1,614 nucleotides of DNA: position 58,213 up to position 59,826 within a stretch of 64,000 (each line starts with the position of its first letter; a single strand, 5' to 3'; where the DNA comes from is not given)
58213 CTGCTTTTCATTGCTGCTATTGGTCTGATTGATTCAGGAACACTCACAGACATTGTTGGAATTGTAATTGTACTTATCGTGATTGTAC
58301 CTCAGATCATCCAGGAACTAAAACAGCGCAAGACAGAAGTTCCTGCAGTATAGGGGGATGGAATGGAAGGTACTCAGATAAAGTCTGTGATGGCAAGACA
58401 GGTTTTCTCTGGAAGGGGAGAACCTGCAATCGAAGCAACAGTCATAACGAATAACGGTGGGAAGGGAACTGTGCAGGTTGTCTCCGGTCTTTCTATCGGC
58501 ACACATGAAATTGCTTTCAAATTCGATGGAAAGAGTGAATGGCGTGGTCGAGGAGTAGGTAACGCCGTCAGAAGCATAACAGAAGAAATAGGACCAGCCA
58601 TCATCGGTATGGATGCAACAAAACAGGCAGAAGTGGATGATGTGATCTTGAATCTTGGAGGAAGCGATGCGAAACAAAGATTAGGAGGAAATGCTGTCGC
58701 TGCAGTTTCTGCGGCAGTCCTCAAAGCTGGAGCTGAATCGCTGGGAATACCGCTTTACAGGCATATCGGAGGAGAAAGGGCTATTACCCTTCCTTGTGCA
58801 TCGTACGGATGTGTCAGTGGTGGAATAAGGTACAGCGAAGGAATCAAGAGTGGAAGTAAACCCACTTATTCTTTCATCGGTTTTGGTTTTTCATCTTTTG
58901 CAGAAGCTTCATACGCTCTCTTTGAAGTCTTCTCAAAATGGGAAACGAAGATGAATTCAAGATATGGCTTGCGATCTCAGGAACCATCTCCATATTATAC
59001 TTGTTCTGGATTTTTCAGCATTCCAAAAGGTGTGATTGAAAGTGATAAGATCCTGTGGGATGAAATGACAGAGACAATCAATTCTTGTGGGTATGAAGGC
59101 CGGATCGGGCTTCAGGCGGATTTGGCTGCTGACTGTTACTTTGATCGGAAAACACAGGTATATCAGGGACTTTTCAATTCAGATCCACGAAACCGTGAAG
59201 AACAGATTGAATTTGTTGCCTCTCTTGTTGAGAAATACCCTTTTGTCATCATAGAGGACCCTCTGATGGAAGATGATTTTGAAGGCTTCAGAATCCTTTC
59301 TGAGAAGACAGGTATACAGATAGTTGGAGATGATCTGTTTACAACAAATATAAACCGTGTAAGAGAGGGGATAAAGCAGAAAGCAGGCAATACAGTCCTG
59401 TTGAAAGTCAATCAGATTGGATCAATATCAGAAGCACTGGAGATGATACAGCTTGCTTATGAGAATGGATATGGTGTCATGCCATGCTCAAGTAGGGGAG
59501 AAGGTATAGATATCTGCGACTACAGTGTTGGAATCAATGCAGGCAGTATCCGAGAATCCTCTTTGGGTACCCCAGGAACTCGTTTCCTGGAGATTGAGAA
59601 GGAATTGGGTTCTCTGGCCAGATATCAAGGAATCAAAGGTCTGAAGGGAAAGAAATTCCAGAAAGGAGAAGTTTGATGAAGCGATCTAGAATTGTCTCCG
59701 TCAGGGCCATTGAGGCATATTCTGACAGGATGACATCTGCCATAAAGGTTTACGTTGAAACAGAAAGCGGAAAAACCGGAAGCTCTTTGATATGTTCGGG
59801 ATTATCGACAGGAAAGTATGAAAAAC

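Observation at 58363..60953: Tandem enolase paralogues with remodelled active sites, one apparently lacking the catalytic lysine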

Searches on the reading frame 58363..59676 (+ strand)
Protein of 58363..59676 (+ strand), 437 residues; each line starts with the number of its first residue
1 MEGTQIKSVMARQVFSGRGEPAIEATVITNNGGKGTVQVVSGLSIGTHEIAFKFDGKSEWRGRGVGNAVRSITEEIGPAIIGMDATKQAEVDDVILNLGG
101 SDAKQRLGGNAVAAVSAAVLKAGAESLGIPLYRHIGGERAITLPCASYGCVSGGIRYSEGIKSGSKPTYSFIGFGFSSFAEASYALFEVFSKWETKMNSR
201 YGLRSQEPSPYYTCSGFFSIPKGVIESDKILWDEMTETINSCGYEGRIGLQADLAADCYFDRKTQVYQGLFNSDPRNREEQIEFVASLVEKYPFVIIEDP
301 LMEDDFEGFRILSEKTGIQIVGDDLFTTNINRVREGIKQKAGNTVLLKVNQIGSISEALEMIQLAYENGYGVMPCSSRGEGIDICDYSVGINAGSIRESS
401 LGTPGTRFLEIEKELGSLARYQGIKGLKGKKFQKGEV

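Call 3: search_protein_families(library=pfam, proteins=[window:58363-59676:+], max_evalue=0.01)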
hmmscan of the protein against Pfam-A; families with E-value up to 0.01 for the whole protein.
window:58363-59676:+ (437 aa): 4 families
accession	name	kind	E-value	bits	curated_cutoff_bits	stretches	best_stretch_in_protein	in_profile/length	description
PF00113.28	Enolase_C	-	2.8e-45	155.3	21.5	1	175-426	33-292/296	Enolase, C-terminal TIM barrel domain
PF03952.21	Enolase_N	-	7.9e-37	126.8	35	1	6-135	1-131/131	Enolase, N-terminal domain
PF13378.12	MR_MLE_C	-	2.9e-11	43.9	29.4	1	277-377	56-155/219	Enolase C-terminal domain-like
PF07476.17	MAAL_C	-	0.0042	16.7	27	1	296-374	109-195/249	Methylaspartate ammonia-lyase C-terminus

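Call 4: search_protein_families(library=ncbifam, proteins=[window:58363-59676:+], max_evalue=0.01)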
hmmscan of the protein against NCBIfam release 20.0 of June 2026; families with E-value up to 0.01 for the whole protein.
window:58363-59676:+ (437 aa): 8 families
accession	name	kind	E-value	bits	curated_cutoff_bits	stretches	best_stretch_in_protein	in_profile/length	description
TIGR01060.2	eno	equivalog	6.8e-84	282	300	1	6-426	1-421/425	phosphopyruvate hydratase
NF006223.0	PRK08350.1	equivalog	2.2e-12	46.9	624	1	32-145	16-129/341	hypothetical protein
NF047820.1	TalGalacDh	equivalog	7.9e-09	34.9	500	1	285-373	215-302/371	L-talarate/galactarate dehydratase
TIGR02534.1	mucon_cyclo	subfamily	6.5e-08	32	334.95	1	295-369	216-289/368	muconate/chloromuconate family cycloisomerase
NF041118.1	A_G_epim_Thtga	equivalog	2e-06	27.2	500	1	280-376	196-291/341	L-Ala-D/L-Glu epimerase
NF043051.1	ManoateDhtManD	equivalog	3.6e-05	22.7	550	0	286-365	225-303/403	D-mannonate dehydratase ManD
TIGR01928.1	menC_lowGC_arch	equivalog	0.00022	20.4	200.65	1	289-373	196-279/325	o-succinylbenzoate synthase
NF011654.0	PRK15072.1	subfamily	0.00031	19.7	430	0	68-140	42-114/404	D-galactonate dehydratase family protein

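Call 5: search_solved_structures(query=window:58363-59676:+, show_alignments=2, max_evalue=0.00001)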
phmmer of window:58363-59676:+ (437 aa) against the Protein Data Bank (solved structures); distinct sequences matched with E-value up to 0.00001: 67 (the best 60 are shown).
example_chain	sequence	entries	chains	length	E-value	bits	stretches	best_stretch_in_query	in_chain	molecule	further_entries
2pa6_A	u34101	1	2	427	6e-77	262.5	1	4-423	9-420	Enolase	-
7n6g_6G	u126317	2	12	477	3.2e-66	227.2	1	5-423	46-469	Phosphopyruvate hydratase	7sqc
4mks_A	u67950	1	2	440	2.7e-65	224.1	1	6-426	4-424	Enolase 2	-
7e4f_A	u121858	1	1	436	8.2e-64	219.3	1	6-423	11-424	Enolase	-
7dlr_A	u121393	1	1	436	2.5e-63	217.6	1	6-423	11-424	Enolase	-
7ckp_A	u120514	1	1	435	3.4e-63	217.2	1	6-423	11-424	Enolase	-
7clk_A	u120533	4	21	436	3.4e-63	217.2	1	6-423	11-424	Enolase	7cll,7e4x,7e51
6l7d_A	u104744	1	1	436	8.7e-63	215.9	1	6-423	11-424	Enolase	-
8uel_A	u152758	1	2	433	3.6e-61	210.6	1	6-425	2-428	Enolase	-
4yws_A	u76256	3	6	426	5.7e-61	209.9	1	4-426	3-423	Enolase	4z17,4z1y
3zlf_A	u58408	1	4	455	9.4e-61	209.2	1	6-427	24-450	ENOLASE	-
3zlh_A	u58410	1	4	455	1.1e-60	208.9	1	6-427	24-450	ENOLASE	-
3zlg_A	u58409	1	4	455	1.1e-60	208.9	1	6-427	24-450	ENOLASE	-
7ugu_G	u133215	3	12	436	1.2e-60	208.8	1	6-427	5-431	Enolase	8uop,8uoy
1iyx_A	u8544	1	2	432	1.2e-60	208.8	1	6-427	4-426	ENOLASE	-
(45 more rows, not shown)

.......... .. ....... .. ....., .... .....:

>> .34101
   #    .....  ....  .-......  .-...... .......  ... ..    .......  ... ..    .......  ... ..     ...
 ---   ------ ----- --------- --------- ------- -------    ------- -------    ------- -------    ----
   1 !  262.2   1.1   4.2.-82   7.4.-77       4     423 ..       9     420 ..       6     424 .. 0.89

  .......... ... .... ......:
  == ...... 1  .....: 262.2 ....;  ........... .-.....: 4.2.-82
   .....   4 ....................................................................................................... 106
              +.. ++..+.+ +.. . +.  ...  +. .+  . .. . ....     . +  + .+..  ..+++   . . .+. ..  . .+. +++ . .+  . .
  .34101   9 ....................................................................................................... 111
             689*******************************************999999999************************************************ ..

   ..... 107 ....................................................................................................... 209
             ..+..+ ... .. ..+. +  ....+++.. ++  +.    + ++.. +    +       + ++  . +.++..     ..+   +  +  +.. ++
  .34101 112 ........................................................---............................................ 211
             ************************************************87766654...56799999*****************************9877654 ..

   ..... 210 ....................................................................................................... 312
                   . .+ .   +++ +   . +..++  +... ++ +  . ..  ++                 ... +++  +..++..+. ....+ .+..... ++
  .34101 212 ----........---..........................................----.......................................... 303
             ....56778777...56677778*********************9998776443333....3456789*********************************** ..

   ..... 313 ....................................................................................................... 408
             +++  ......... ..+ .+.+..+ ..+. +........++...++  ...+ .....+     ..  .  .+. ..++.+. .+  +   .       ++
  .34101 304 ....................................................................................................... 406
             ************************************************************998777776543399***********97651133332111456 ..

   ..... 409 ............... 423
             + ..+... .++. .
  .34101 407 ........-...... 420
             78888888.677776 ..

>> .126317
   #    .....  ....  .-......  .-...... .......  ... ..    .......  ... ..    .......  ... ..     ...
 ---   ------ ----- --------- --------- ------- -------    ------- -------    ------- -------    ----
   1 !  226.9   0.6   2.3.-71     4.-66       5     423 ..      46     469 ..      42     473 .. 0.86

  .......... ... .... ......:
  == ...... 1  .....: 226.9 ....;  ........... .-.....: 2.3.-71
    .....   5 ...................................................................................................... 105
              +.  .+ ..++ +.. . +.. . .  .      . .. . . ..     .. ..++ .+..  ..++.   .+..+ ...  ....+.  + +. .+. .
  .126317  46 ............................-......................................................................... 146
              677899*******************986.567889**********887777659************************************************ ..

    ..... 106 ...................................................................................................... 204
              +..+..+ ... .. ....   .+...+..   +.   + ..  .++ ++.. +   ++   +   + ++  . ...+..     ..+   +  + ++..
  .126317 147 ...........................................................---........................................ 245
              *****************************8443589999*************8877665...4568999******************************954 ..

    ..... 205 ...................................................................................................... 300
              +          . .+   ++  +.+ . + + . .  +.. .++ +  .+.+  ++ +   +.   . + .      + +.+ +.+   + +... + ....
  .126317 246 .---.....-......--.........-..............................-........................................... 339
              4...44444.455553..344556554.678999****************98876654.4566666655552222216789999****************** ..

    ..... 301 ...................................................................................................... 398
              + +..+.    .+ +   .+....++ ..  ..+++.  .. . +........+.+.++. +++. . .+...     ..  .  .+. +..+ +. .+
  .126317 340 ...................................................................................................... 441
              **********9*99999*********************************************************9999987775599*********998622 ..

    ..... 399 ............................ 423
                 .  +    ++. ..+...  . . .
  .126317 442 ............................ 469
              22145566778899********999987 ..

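Call 8: find_homologous_proteins(query=window:58363-59676:+, max_evalue=1e-20)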
Query window:58363-59676:+ (437 aa): 5995 proteins with E <= 1e-20 among 8000 candidates; the best 120 are listed.
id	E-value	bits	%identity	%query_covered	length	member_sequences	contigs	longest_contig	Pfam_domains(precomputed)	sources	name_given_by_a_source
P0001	9.1e-287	969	100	100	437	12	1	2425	PF03952.22,PF00113.29,PF13378.13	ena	-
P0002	1.8e-240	816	81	99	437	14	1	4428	PF03952.22,PF00113.29,PF13378.13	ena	-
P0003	1.0e-227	774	77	99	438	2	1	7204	PF03952.22,PF00113.29,PF13378.13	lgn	-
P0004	2.0e-226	770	76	99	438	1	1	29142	PF03952.22,PF00113.29,PF13378.13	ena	-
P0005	8.4e-223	758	76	99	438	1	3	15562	PF03952.22,PF00113.29,PF13378.13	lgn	-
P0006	6.0e-221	752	76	99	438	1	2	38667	PF03952.22,PF00113.29,PF13378.13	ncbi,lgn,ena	-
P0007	1.9e-219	747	75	99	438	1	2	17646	PF03952.22,PF00113.29,PF13378.13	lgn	-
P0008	2.6e-216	737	74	100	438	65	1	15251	PF03952.22,PF00113.29,PF13378.13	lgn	-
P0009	3.1e-216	736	74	99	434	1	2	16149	PF03952.22,PF00113.29,PF13378.13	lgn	-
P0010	3.2e-214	730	74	99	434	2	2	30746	PF03952.22,PF00113.29,PF13378.13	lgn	-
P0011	1.4e-212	724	73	99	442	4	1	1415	PF03952.22,PF00113.29,PF13378.13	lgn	-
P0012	1.3e-210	718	72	99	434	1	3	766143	PF03952.22,PF00113.29,PF13378.13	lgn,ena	-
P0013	2.9e-205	700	71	99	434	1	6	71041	PF03952.22,PF00113.29,PF13378.13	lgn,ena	-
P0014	4.2e-205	700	70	100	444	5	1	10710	PF03952.22,PF00113.29,PF13378.13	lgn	-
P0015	1.3e-204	698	72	99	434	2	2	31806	PF03952.22,PF00113.29,PF13378.13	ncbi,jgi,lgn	ncbi:MAG: enolase C-terminal domain-like protein [Acetivibrionales bacterium]|jgi:enolase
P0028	2.0e-180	618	62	100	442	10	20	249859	PF03952.22,PF00113.29,PF13378.13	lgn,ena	-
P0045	9.0e-163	560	59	99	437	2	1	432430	PF03952.22,PF00113.29,PF13378.13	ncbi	ncbi:MAG: Enolase [Desulfovibrio sp.]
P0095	3.9e-149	515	53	99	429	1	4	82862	PF03952.22,PF00113.29,PF13378.13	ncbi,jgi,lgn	ncbi:MAG: phosphopyruvate hydratase [Anaerolineae bacterium]|jgi:enolase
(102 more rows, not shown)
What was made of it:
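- Databases name it enolase (call 8).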

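Call 9: find_encoding_contigs(protein=window:58363-59676:+, flank=10000, max_places=6)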
Protein window:58363-59676:+ (437 aa): no gene with exactly this product is on record in the collection.

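Call 12: find_encoding_contigs(protein=P0012, flank=10000, max_places=2)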
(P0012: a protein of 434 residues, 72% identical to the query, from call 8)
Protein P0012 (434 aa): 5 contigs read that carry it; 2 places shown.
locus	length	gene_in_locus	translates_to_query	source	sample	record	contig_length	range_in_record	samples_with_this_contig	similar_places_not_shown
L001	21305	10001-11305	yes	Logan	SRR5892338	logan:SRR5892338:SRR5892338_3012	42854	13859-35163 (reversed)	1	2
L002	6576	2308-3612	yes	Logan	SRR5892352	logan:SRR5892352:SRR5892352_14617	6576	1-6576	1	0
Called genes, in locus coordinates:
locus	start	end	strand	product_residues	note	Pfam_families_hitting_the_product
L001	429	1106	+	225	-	PF00392:GntR, PF07729:FCD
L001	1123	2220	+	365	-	PF02746:MR_MLE_N, PF13378:MR_MLE_C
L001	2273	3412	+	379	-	PF02746:MR_MLE_N, PF13378:MR_MLE_C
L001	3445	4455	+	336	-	PF00389:2-Hacid_dh, PF02826:2-Hacid_dh_C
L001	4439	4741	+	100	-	-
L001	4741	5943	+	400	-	PF04295:GD_AH_second, PF20629:GD_AH_C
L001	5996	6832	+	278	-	PF01557:FAA_hydrolase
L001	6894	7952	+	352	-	PF16868:NMT1_3, PF09084:NMT1, PF12974:Phosphonate-bd (weak)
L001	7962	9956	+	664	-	PF06808:DctM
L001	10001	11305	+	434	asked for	PF03952:Enolase_N, PF00113:Enolase_C, PF13378:MR_MLE_C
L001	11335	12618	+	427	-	PF03952:Enolase_N, PF00113:Enolase_C, PF13378:MR_MLE_C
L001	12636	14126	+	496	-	PF13660:DUF4147, PF05161:MOFRL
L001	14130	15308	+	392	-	PF01321:Creatinase_N, PF00557:Peptidase_M24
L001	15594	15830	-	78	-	-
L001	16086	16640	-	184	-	PF06908:YpsA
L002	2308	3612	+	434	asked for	PF03952:Enolase_N, PF00113:Enolase_C, PF13378:MR_MLE_C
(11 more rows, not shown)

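Call 13: find_encoding_contigs(protein=P0045, flank=10000, max_places=2)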
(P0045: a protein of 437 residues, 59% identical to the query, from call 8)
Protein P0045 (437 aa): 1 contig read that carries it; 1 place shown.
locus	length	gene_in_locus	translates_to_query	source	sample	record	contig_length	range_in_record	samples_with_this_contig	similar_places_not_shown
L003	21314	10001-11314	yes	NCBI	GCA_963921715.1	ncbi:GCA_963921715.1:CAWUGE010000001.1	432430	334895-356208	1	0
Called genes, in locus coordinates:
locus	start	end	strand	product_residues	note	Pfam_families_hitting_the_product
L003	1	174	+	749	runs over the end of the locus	PF00199:Catalase, PF06628:Catalase-rel, PF01965:DJ-1_PfpI (weak), PF18011:Catalase_C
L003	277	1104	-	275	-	PF01978:TrmB, PF11495:TrmB_EBD_N (weak)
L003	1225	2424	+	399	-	PF00534:Glycos_transf_1, PF13692:Glyco_trans_1_4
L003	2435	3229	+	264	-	-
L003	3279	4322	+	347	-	PF01210:NAD_Gly3P_dh_N, PF02558:ApbA, PF03446:NAD_binding_2 (weak), PF03807:F420_oxidored (weak), PF02317:Octopine_DH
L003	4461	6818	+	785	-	PF02922:CBM_48 (faint), PF00128:Alpha-amylase, PF02806:Alpha-amylase_C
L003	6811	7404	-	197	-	PF02525:Flavodoxin_2, PF03358:FMN_red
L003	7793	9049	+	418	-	PF02812:ELFV_dehydrog_N, PF00208:ELFV_dehydrog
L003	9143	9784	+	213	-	PF00293:NUDIX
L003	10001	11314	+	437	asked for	PF03952:Enolase_N, PF00113:Enolase_C, PF13378:MR_MLE_C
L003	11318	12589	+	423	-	PF03952:Enolase_N, PF13378:MR_MLE_C (faint), PF00113:Enolase_C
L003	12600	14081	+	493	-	PF13660:DUF4147, PF05161:MOFRL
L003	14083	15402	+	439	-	PF09861:Lar_N, PF04015:DUF362 (weak)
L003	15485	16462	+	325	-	PF03401:TctC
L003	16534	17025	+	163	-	PF07331:TctB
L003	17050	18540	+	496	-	PF01970:TctA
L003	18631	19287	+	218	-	PF00392:GntR, PF07729:FCD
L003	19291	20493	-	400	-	PF07690:MFS_1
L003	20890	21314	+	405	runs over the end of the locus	PF00291:PALP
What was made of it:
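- A Desulfovibrio module is similar (call 13).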

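Call 14: find_encoding_contigs(protein=P0095, flank=10000, max_places=2)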
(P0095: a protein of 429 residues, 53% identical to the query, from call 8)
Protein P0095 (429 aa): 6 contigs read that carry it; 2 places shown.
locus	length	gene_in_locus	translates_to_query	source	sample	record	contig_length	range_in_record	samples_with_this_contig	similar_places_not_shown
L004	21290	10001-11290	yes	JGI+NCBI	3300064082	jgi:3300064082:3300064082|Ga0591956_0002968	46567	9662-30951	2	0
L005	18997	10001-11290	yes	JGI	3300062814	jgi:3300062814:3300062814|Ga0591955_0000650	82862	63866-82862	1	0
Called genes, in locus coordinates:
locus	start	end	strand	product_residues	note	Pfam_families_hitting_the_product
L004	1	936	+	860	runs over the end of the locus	PF13229:Beta_helix (faint), PF02415:Chlam_PMP (faint), PF17803:Cadherin_4, PF17892:Cadherin_5, PF17963:Big_9, PF05345:He_PIG, PF17963:Big_9 (weak)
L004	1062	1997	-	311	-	-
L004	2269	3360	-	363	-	PF10282:Lactonase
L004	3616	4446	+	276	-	-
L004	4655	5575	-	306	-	PF05448:AXE1 (weak)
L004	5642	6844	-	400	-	PF00155:Aminotran_1_2, PF01212:Beta_elim_lyase (weak)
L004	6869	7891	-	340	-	PF01073:3Beta_HSD, PF01370:Epimerase, PF02719:Polysacc_synt_2, PF04321:RmlD_sub_bind, PF16363:GDP_Man_Dehyd, PF07993:NAD_binding_4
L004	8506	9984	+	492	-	PF13660:DUF4147, PF05161:MOFRL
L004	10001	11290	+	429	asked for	PF03952:Enolase_N, PF00113:Enolase_C, PF13378:MR_MLE_C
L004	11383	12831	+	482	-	PF02952:Fucose_iso_C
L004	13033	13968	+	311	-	PF00294:PfkB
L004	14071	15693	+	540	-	PF01301:Glyco_hydro_35 (faint), PF02449:Glyco_hydro_42 (faint), PF18120:DUF5597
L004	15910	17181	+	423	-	PF07690:MFS_1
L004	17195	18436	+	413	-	PF07690:MFS_1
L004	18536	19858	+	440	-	-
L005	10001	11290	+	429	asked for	PF03952:Enolase_N, PF00113:Enolase_C, PF13378:MR_MLE_C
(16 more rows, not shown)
